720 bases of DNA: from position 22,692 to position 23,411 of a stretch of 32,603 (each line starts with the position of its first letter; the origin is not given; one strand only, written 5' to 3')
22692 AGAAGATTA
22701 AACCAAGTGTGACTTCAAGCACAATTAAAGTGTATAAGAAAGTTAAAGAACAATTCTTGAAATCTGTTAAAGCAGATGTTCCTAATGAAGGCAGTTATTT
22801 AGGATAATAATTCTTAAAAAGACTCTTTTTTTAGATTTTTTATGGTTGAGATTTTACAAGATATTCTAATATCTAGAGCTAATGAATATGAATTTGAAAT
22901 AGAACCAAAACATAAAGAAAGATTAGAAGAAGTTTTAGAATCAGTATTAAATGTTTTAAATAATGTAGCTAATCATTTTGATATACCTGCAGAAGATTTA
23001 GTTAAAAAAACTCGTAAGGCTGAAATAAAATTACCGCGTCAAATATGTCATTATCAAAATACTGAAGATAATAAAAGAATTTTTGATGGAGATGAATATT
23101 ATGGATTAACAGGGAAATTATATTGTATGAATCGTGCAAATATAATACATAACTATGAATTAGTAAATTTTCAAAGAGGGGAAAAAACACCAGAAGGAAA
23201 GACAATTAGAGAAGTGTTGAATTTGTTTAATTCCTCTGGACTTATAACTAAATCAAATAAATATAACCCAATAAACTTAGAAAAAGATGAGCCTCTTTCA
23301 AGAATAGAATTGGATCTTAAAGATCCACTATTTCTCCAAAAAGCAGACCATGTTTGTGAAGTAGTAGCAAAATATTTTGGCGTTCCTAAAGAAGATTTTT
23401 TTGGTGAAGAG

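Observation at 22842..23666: Archaeal protein made of two tandem bacterial DnaA domain-IV-like DNA-binding modules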

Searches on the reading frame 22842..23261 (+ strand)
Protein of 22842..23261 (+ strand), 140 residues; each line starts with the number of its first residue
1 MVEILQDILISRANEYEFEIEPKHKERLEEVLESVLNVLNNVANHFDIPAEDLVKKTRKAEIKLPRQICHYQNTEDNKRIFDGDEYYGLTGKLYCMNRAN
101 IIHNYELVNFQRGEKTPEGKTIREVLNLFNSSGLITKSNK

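Call 3: search_protein_families(library=pfam, proteins=[window:22842-23261:+], max_evalue=10)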
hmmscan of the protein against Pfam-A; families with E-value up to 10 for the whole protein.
window:22842-23261:+ (140 aa): 4 families
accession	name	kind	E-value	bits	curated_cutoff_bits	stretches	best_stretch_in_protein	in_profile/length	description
PF08299.17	Bac_DnaA_C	-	1e-07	32.3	31.5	1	37-71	3-37/69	Bacterial dnaA protein helix-turn-helix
PF00668.25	Condensation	-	0.027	13.6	30.6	1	14-85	295-370/456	Condensation domain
PF12441.14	CopG_antitoxin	-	0.07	14.3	28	1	10-57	27-75/79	CopG antitoxin of type II toxin-antitoxin system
PF09302.16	XLF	-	0.21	12.3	24.6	1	7-45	43-78/115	XLF N-terminal domain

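Call 4: search_protein_families(library=ncbifam, proteins=[window:22842-23261:+], max_evalue=10)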
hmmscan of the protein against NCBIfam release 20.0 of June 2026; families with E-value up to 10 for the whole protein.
window:22842-23261:+ (140 aa): 3 families
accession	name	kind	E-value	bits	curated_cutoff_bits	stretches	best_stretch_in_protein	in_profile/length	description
TIGR00362.1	DnaA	equivalog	1e-05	24.8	343.9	1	33-71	346-384/437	chromosomal replication initiator protein DnaA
NF001154.0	PRK00149.3-3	equivalog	0.0035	16.4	410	1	37-71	370-404/462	chromosomal replication initiator protein DnaA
NF009087.0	PRK12422.1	equivalog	0.018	14.2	657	1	37-72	356-391/455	chromosomal replication initiator protein DnaA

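Call 30: search_solved_structures(query=A3, max_evalue=1, show_alignments=3)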
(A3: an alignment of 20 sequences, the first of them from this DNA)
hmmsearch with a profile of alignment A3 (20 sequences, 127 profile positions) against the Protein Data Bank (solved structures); distinct sequences matched with E-value up to 1: 5.
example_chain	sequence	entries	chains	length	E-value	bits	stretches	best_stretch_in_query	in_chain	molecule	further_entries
1j1v_A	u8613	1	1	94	3.6e-06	30.3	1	29-115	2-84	Chromosomal replication initiator protein dnaA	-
8btg_A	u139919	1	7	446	1.4e-05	28.4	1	29-120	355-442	Chromosomal replication initiator protein DnaA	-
6l1y_A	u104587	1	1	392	0.34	14.2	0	32-63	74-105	gp120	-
8hku_L44E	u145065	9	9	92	0.4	14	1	44-71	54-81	50S ribosomal protein L44e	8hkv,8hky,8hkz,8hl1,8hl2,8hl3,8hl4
4l5t_A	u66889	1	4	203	0.85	12.9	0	36-112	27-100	Interferon-activable protein 202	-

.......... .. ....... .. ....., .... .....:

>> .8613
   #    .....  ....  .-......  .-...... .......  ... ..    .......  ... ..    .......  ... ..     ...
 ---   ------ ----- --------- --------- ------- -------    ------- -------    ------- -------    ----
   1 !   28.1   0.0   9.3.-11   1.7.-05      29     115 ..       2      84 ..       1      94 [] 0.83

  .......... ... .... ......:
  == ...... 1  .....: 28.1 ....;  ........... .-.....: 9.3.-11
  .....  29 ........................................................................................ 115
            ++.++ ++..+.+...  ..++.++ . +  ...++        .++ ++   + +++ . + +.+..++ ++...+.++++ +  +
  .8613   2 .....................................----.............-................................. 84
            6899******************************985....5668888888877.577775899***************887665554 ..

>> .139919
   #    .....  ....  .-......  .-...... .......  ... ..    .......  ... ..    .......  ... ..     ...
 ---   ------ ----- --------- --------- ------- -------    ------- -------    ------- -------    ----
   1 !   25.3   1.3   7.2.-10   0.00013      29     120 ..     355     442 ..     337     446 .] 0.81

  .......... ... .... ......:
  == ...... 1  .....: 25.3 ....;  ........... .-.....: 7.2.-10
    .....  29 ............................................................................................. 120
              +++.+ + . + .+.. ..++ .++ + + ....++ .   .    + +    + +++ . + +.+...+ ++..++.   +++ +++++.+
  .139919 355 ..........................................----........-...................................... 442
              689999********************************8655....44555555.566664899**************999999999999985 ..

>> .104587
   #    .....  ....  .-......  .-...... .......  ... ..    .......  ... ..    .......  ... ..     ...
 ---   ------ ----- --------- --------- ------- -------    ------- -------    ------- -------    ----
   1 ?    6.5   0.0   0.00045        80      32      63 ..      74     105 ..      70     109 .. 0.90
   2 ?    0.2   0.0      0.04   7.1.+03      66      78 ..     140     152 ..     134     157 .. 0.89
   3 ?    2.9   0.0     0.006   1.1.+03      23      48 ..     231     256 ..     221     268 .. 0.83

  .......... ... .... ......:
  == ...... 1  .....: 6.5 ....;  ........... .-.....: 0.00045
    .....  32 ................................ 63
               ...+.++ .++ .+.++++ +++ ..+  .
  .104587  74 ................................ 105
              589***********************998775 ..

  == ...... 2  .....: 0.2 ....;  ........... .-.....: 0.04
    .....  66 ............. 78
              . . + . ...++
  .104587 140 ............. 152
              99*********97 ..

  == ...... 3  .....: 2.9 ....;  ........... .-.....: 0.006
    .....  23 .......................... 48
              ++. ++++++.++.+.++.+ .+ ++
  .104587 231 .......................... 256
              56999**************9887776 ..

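Call 35: find_related_loci(query=A4, collection=genome_contigs, flank=8000)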
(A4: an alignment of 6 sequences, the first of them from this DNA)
Query A4 (140 aa) in genome_contigs; peptide patterns used: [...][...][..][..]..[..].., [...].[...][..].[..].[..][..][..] (x = any residue, [..] = any of these).
358 stretches matched a pattern; 1 encode a relative of the query (tblastn E <= 1e-3); 1 distinct loci.
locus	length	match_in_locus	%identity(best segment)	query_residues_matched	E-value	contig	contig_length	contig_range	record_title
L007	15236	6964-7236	48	38-129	2e-26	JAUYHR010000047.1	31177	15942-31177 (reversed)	MAG: Nanoarchaeota archaeon isolate C24_maxbin.164_sub C24_k141_740843, whole genome shotgun sequence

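Call 36: predict_structure(alignment_id=A3)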
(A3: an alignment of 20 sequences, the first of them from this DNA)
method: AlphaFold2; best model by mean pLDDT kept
length: 140 residues; sequences in the alignment: 20
mean_pLDDT: 89.1   pTM: 0.84
mean pLDDT of the five models: 89.1, 88.6, 87.9, 86.6, 86.3
residues with pLDDT >= 90: 108; 70-90: 17; 50-70: 8; < 50: 7
segments of 3 or more residues with pLDDT < 50: 134-140
pLDDT, mean of each block of 10 residues (from residue 1): 86 80 83 96 96 91 97 96 92 96 98 97 95 45
secondary structure, 60 per line:
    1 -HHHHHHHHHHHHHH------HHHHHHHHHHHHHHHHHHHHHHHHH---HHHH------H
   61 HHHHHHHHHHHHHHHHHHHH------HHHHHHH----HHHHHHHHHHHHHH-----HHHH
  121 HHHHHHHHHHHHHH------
elements in order: H2-15 H22-46 H50-53 H60-80 H87-93 H98-111 H117-134

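Call 40: fold_search(model_id=the predicted structure, library=pdb)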
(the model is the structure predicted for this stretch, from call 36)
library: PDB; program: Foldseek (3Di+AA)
matches with E <= 10: 167; with E <= 0.001: 0
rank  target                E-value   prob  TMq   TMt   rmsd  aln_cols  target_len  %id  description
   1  1j1v_A                1.6e-03  1.00  0.53  0.75   3.3        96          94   14  Crystal structure of DnaA domainIV complexed with DnaAbox DNA (released 2003-04-22)
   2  3pvp_B                2.0e-03  1.00  0.56  0.79   3.0        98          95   14  Structure of Mycobacterium tuberculosis DnaA-DBD in complex with box2 DNA (released 2011-05-25)
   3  3pvp_A                6.5e-03  1.00  0.56  0.78   3.2        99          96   14  Structure of Mycobacterium tuberculosis DnaA-DBD in complex with box2 DNA (released 2011-05-25)
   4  8btg_A                2.0e-02  1.00  0.53  0.24   2.9        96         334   19  Cryo-EM structure of the bacterial replication origin opening basal unwinding system (released 2024-02-14)
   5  8btg_B                2.7e-02  1.00  0.52  0.23   3.0        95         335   19  Cryo-EM structure of the bacterial replication origin opening basal unwinding system (released 2024-02-14)
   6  8btg_C                3.5e-02  1.00  0.51  0.23   3.6        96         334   20  Cryo-EM structure of the bacterial replication origin opening basal unwinding system (released 2024-02-14)
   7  1l8q                  2.0e-01  1.00  0.59  0.28   3.0       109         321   12  CRYSTAL STRUCTURE OF DNA REPLICATION INITIATION FACTOR (released 2002-09-25)
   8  9vkr_C                8.0e-01  0.12  0.19  0.08  17.6       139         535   13  Cryo-EM structure of F-ATP synthase from Mycobacteroides abscessus (Rotational State 3) (released 2026-01-14)
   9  7bqq_MODEL_1_A        8.9e-01  0.13  0.23  0.24  13.6       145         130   12  Solution NMR structure of fold-Z Gogy; de novo designed protein with an asymmetric all-alpha topology (released 2021-04-07)
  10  5f3o_A                1.6e+00  0.09  0.21  0.16  16.1       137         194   12  Crystal structure of EhRNaseIII229 from Entamoeba histolytica complexed with Mn2+ (released 2016-12-28)
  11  5f3p_A                1.6e+00  0.09  0.22  0.17  16.0       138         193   12  Crystal structure of a noncanonical Dicer protein from Entamoeba histolytica (released 2017-02-08)
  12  5f3q_A                1.9e+00  0.09  0.23  0.18  16.0       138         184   12  Crystal structure of a noncanonical Dicer protein from Entamoeba histolytica (released 2016-12-14)
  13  5byo_A                2.1e+00  0.08  0.16  0.08  14.1       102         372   10  Computationally designed left-handed alpha/alpha toroid with 12 repeats (released 2015-12-16)
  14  1ais_B                2.9e+00  0.23  0.30  0.24   7.9       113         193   12  TATA-BINDING PROTEIN/TRANSCRIPTION FACTOR (II)B/TATA-BOX COMPLEX FROM PYROCOCCUS WOESEI (released 1997-07-07)
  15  6oio                  3.0e+00  0.41  0.30  0.17   3.3        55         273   18  Crystal structure of MYST acetyltransferase domain in complex with inhibitor 60 (released 2019-07-03)
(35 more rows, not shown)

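Call 49: find_related_loci(query=A4, collection=metagenome_contigs, flank=8000)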
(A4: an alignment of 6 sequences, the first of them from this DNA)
Query A4 (140 aa) in metagenome_contigs; peptide patterns used: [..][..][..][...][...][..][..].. (x = any residue, [..] = any of these).
224 stretches matched a pattern; 3 encode a relative of the query (tblastn E <= 1e-3); 3 distinct loci.
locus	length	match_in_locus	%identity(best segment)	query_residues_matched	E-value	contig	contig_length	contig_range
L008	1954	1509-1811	41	34-134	8e-24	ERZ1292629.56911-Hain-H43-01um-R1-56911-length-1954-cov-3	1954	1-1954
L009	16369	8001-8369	35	4-123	6e-19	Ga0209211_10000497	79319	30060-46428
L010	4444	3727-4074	36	17-127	6e-18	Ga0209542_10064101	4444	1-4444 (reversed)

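Call 52: search_protein_families(library=pfam, proteins=[L009:4483-4983:+, L009:4970-7438:+, L009:7448-7750:+, L009:8007-8753:+, L009:8804-9973:-, L009:3961-4323:+, L010:329-901:+, L010:3240-3542:+, L010:3679-4425:+], max_evalue=0.01)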
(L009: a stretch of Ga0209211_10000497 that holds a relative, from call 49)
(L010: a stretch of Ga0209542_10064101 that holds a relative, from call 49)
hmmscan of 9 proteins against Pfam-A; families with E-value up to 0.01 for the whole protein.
L009:4483-4983:+ (167 aa): 1 family
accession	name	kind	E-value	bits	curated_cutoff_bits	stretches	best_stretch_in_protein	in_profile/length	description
PF04014.23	MazE_antitoxin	-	0.0056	17.1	24.7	0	69-85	2-18/48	Antidote-toxin recognition MazE, bacterial antitoxin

L009:4970-7438:+ (823 aa): 49 families (the best 25 are shown)
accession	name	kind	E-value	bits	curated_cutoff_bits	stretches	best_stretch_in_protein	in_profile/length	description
PF00004.35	AAA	-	2e-97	323.1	21.2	2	257-386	1-130/131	ATPase family associated with various cellular activities (AAA)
PF02359.24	CDC48_N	-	5.3e-27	94.3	35.1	1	13-96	1-84/85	Cell division protein 48 (CDC48), N-terminal domain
PF17862.7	AAA_lid_3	-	5e-26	90.3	27.2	2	741-782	6-45/45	AAA+ lid domain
PF05496.18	RuvB_N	-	2.7e-14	53.7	27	2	253-332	32-103/159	Holliday junction DNA helicase RuvB P-loop domain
PF13191.12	AAA_16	-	7.1e-14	53.1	32.6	2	246-360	16-138/167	AAA ATPase domain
PF07724.20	AAA_2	-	2.1e-12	47.8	27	2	257-350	6-101/166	AAA domain (Cdc48 subfamily)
PF06068.19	TIP49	-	9.9e-11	41.8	23.8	2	529-576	51-100/347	TIP49 P-loop domain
PF13671.12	AAA_33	-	6.3e-10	39.9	27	1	257-305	2-48/143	AAA domain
PF13401.12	AAA_22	-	1.1e-09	39.2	27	1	257-291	8-45/130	AAA domain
PF13173.12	AAA_14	-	2.2e-09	37.9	27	2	256-338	4-75/129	AAA domain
PF02933.23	CDC48_2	-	4.3e-09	36.3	22.4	1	118-208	7-63/64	Cell division protein 48 (CDC48), domain 2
PF07728.20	AAA_5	-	1.3e-08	35.4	22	2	256-292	1-38/139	AAA domain (dynein-related subfamily)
PF20720.3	nSTAND3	-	3e-08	33.9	27.2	1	254-320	17-72/155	Novel STAND NTPase 3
PF24883.2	NPHP3_N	-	3.6e-08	34.2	24.8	0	511-554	4-48/164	Nephrocystin 3, N-terminal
PF12775.13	AAA_7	-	3.4e-07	30.4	25.8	0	248-323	27-110/181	P-loop containing dynein motor region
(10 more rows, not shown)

L009:7448-7750:+ (101 aa): 0 families

L009:8007-8753:+ (249 aa): 2 families
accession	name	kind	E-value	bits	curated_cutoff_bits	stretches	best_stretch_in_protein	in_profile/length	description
PF08299.17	Bac_DnaA_C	-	2e-16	60.2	31.5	2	157-226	4-69/69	Bacterial dnaA protein helix-turn-helix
PF09581.16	Spore_III_AF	-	0.0076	16.7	28.3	0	131-171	141-181/185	Stage III sporulation protein AF (Spore_III_AF)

L009:8804-9973:- (389 aa): 1 family
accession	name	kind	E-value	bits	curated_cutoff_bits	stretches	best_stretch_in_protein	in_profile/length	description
PF00557.29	Peptidase_M24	-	4.1e-23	82.7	23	1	96-286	2-190/208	Metallopeptidase family M24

L009:3961-4323:+ (121 aa): 1 family
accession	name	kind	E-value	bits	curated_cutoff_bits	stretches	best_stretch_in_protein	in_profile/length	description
PF05016.21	ParE_toxin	-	8.7e-10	39.5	23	1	43-119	2-89/89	ParE toxin of type II toxin-antitoxin system, parDE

L010:329-901:+ (191 aa): 1 family
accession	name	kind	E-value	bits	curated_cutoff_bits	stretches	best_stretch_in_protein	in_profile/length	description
PF04014.23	MazE_antitoxin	-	0.0065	16.8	24.7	0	69-85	2-18/48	Antidote-toxin recognition MazE, bacterial antitoxin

L010:3240-3542:+ (101 aa): 0 families

L010:3679-4425:+ (249 aa): 1 family
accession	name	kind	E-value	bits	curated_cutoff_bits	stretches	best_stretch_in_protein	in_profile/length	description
PF08299.17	Bac_DnaA_C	-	4.5e-16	59.1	31.5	2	159-226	6-69/69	Bacterial dnaA protein helix-turn-helix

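Call 65: search_protein_families(library=phrogs, proteins=[L009:8007-8753:+], max_evalue=0.01)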
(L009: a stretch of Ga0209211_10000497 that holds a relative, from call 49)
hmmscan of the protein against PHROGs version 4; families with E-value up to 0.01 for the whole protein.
L009:8007-8753:+ (249 aa): 1 family
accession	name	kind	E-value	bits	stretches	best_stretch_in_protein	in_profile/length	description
phrog_16091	-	unknown function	4.6e-08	34.3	1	31-107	11-87/131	-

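Call 67: find_related_loci(query=A4, collection=viral_contigs, flank=6000)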
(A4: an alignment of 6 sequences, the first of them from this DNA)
Query A4 (140 aa) in viral_contigs; peptide patterns used: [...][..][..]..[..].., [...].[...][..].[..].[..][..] (x = any residue, [..] = any of these).
203 stretches matched a pattern, but none encodes a relative of the query by tblastn (E <= 1e-3).

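Call 83: fold_search(model_id=the predicted structure, library=viral)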
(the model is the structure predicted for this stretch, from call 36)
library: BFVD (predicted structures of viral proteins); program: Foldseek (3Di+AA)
matches with E <= 10: 358; with E <= 0.001: 2
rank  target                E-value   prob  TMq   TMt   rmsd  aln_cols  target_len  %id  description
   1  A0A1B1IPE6            1.7e-04  1.00  0.57  0.67   2.8        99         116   21  (no name in the UniProt tables at hand)
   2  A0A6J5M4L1            4.5e-04  1.00  0.59  0.57  11.4       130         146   19  Chromosomal replication initiator, DnaA C-terminal [uncultured Caudovirales phage]
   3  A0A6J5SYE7            1.2e-03  1.00  0.62  0.65   2.3       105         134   18  Chromosomal replication initiator, DnaA C-terminal [uncultured Caudovirales phage]
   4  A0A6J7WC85            1.8e-03  1.00  0.54  0.62   3.4       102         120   15  Chromosomal replication initiator, DnaA C-terminal [uncultured Caudovirales phage]
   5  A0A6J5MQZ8            2.2e-03  1.00  0.62  0.51   2.6       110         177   18  Chromosomal replication initiator, DnaA C-terminal [uncultured Caudovirales phage]
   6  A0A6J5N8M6            2.2e-03  1.00  0.53  0.46   4.4       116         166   20  Chromosomal replication initiator, DnaA C-terminal [uncultured Caudovirales phage]
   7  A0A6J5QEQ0            2.5e-03  1.00  0.55  0.40   2.8        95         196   20  Chromosomal replication initiator, DnaA C-terminal [uncultured Caudovirales phage]
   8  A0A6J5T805            2.9e-03  1.00  0.56  0.44   2.1        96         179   17  Chromosomal replication initiator, DnaA C-terminal [uncultured Caudovirales phage]
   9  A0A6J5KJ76            3.1e-03  1.00  0.55  0.75   3.1        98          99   17  Chromosomal replication initiator, DnaA C-terminal [uncultured Caudovirales phage]
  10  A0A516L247            4.6e-03  1.00  0.51  0.48   4.4       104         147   17  (no name in the UniProt tables at hand)
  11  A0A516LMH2            4.9e-03  1.00  0.52  0.57   4.9       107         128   14  (no name in the UniProt tables at hand)
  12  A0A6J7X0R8            6.0e-03  1.00  0.55  0.42   5.1       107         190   14  Chromosomal replication initiator, DnaA C-terminal [uncultured Caudovirales phage]
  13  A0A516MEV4            6.6e-03  1.00  0.59  0.73   2.4       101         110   13  (no name in the UniProt tables at hand)
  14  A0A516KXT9            6.6e-03  1.00  0.50  0.48  11.3       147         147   14  (no name in the UniProt tables at hand)
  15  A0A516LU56            7.0e-03  1.00  0.58  0.61   2.0        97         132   14  (no name in the UniProt tables at hand)
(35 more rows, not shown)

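Call 93: search_protein_families(library=padloc, proteins=[L009:7448-7750:+], max_evalue=0.01)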
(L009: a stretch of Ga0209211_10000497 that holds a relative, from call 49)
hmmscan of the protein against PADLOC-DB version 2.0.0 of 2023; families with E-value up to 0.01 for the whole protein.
L009:7448-7750:+ (101 aa): 0 families

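Call 98: search_protein_families(library=pfam, alignment_id=A3, max_evalue=0.01)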
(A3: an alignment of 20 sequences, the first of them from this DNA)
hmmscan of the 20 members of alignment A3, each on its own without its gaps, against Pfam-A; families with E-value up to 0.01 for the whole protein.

A. member 1, seq(140 aa): 1 family
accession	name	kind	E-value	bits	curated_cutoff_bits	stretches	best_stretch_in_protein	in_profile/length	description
PF08299.17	Bac_DnaA_C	-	1e-07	32.3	31.5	1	37-71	3-37/69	Bacterial dnaA protein helix-turn-helix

B. families by the number of members that match (of 20 scanned): 4 families
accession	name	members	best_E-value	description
PF08299.17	Bac_DnaA_C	14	1.2e-11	Bacterial dnaA protein helix-turn-helix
PF08888.16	HopJ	1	0.0014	HopJ type III effector protein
PF08469.15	NPHI_C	1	0.0037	Nucleoside triphosphatase I C-terminal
PF15573.11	Imm47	1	0.0075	Immunity protein 47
